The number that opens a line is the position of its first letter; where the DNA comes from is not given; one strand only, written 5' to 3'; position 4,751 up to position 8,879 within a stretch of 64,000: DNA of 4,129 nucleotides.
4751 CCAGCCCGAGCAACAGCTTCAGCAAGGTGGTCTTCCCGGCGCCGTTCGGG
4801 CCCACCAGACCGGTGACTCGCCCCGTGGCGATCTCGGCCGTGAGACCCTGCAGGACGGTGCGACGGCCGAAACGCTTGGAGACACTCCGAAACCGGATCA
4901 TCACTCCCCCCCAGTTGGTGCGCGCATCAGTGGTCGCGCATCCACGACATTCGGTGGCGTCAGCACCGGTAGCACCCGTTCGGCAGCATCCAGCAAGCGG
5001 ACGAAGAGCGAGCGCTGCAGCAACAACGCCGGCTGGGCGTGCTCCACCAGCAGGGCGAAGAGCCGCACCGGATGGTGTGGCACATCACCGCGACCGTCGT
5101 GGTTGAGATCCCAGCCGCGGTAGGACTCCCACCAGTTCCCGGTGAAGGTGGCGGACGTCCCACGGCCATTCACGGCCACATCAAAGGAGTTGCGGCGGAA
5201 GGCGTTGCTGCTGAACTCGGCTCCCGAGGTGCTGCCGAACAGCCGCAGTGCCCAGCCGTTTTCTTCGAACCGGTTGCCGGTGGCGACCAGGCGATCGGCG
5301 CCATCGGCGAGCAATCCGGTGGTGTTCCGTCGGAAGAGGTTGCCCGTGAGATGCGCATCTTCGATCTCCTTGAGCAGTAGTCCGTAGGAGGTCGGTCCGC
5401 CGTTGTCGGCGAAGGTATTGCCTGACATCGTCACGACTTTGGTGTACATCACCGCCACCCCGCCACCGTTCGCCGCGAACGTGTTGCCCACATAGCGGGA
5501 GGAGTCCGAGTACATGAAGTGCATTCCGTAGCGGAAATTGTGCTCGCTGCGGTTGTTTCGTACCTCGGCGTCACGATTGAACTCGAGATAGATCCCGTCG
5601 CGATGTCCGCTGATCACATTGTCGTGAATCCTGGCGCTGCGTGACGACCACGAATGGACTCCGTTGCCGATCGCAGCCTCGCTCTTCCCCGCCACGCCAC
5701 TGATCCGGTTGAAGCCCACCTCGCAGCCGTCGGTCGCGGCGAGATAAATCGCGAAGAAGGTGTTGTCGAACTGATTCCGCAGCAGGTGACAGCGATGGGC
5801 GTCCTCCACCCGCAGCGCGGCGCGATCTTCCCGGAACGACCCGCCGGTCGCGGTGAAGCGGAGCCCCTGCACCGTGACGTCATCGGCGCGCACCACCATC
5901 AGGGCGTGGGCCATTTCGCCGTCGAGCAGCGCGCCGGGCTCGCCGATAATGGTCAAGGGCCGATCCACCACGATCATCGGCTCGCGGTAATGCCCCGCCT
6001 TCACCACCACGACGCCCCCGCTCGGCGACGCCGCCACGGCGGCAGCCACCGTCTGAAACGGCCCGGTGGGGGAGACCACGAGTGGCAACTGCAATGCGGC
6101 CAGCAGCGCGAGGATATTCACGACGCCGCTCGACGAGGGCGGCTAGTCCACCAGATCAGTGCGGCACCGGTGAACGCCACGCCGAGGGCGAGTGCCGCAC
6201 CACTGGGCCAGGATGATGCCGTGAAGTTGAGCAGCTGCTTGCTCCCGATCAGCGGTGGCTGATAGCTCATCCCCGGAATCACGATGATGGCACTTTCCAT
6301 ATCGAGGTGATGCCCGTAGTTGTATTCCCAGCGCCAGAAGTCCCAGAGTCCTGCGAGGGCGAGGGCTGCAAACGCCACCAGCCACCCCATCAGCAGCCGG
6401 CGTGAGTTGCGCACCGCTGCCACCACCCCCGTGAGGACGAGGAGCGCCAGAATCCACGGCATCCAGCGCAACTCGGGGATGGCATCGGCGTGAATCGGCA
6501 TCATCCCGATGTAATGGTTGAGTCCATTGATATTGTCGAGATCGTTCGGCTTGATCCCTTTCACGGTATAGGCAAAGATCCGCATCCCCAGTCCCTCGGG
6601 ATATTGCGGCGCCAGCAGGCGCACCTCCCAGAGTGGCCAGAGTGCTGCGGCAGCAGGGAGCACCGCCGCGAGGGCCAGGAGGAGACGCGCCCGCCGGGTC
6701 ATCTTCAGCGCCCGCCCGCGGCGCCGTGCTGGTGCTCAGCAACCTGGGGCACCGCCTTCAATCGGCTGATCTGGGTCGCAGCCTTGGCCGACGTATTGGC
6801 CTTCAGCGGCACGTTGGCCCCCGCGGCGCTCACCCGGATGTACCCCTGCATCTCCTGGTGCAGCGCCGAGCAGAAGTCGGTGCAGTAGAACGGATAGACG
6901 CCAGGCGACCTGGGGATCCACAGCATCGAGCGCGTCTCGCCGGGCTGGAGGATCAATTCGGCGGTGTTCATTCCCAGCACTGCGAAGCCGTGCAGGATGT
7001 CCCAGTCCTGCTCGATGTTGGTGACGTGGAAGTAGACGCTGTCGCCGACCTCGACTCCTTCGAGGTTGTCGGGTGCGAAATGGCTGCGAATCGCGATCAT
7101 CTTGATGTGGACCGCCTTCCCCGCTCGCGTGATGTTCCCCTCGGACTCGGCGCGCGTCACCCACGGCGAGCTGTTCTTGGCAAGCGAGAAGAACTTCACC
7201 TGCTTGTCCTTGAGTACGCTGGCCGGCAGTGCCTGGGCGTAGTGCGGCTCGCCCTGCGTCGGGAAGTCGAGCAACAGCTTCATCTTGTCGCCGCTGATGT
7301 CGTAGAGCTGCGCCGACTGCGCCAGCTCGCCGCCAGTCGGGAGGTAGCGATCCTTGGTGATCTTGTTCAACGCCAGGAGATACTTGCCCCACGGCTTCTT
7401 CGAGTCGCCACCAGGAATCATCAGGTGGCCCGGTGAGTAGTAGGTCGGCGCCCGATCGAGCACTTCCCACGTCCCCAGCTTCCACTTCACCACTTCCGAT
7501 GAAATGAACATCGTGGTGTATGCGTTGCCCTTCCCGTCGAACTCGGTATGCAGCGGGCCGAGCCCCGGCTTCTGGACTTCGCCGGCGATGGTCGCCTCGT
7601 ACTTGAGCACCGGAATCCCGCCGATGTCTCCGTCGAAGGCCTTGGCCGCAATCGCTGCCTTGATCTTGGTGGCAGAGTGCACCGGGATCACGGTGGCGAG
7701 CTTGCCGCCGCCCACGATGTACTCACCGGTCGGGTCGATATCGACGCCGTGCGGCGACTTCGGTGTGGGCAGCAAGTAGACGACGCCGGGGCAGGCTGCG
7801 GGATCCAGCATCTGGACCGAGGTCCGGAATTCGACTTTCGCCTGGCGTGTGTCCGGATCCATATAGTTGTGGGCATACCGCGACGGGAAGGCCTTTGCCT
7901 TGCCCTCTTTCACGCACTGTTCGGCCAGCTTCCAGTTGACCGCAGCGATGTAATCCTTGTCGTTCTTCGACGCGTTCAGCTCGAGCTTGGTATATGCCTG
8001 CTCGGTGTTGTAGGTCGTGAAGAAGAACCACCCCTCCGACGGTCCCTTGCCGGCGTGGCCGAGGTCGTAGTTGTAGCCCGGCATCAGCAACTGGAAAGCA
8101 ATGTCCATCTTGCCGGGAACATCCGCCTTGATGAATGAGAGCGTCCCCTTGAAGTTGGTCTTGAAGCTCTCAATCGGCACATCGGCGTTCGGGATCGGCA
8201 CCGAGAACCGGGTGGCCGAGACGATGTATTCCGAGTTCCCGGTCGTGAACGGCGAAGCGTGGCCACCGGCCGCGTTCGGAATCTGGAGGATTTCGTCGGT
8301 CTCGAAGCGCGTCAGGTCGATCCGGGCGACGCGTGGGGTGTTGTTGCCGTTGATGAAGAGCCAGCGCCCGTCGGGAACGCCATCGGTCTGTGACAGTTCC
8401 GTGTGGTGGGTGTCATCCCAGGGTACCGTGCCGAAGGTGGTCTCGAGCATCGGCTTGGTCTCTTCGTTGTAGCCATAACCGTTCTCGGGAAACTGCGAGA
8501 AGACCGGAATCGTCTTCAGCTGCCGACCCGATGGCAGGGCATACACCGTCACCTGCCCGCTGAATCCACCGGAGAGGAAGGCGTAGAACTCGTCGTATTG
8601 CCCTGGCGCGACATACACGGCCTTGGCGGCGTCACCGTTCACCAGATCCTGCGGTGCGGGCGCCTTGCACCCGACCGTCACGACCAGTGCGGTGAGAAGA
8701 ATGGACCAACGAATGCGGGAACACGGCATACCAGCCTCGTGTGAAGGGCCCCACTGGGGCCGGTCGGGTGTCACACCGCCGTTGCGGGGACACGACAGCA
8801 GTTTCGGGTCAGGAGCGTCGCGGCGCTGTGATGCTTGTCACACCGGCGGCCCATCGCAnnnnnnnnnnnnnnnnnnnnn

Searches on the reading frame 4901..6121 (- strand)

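Call 9: search_protein_families(library=pfam, proteins=[window:4901-6121:-], max_evalue=0.001)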
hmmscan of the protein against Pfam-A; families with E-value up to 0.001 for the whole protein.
window:4901-6121:- (406 aa): 3 families
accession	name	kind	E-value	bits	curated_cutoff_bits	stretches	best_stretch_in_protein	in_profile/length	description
PF13229.12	Beta_helix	-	4.1e-41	140.7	25.9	3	153-308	1-158/158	Right handed beta helix region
PF05048.19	NosD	-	7.6e-35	120.7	23.6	1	140-336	5-212/212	Periplasmic copper-binding protein (NosD)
PF07602.17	DUF1565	-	0.00017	21.4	20.3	0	20-47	13-40/257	Protein of unknown function (DUF1565)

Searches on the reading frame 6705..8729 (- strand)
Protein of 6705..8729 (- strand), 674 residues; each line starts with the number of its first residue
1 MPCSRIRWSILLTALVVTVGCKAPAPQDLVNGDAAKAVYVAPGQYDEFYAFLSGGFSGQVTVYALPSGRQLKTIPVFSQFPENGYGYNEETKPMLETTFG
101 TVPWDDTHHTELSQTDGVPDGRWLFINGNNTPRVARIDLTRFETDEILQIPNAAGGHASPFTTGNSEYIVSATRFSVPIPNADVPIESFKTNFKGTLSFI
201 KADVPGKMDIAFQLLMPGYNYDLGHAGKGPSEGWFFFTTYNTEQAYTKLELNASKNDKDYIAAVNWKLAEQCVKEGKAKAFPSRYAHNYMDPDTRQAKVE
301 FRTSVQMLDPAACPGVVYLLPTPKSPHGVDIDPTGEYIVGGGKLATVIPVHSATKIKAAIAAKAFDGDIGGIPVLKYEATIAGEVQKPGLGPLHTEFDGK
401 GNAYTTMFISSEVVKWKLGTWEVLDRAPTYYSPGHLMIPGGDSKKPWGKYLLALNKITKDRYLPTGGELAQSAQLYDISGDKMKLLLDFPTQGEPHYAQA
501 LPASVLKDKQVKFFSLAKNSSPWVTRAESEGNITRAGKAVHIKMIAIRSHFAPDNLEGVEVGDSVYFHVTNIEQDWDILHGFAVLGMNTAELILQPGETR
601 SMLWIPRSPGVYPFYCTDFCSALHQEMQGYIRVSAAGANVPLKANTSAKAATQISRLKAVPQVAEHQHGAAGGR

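Call 3: search_protein_families(library=pfam, proteins=[window:6705-8729:-], max_evalue=1)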
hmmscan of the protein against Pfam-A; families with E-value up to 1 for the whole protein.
window:6705-8729:- (674 aa): 3 families
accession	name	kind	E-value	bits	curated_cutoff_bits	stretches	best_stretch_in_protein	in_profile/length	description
PF18764.7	nos_propeller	-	7.2e-34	116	30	1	426-496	1-71/71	Nitrous oxide reductase propeller repeat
PF13473.12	Cupredoxin_1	-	0.027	14.9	27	1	541-630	22-101/104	Cupredoxin-like domain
PF00116.26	COX2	-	0.16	12.4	22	1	574-628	61-114/120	Cytochrome C oxidase subunit II, periplasmic domain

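Call 4: search_protein_families(library=ncbifam, proteins=[window:6705-8729:-], max_evalue=1)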
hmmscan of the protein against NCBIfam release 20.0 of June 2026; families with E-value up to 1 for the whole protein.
window:6705-8729:- (674 aa): 5 families
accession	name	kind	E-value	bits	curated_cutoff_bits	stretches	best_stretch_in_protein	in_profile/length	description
TIGR04246.1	nitrous_NosZ_Gp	equivalog_domain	2e-275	914.6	625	1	35-634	1-577/578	Sec-dependent nitrous-oxide reductase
TIGR04244.1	nitrous_NosZ_RR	equivalog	6e-105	352.1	625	1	31-631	36-624/627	TAT-dependent nitrous-oxide reductase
NF052460.1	L-NosZ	equivalog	7.8e-42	143.4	700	3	301-633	152-478/480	clade III lactonase-type nitrous-oxide reductase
TIGR02866.1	CoxB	equivalog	5.5e-05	22.8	147.7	1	576-633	135-191/202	cytochrome c oxidase subunit II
NF050117.1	aa3_CtaC_Actin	exception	0.18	11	250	1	576-633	176-232/244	aa3-type cytochrome oxidase subunit II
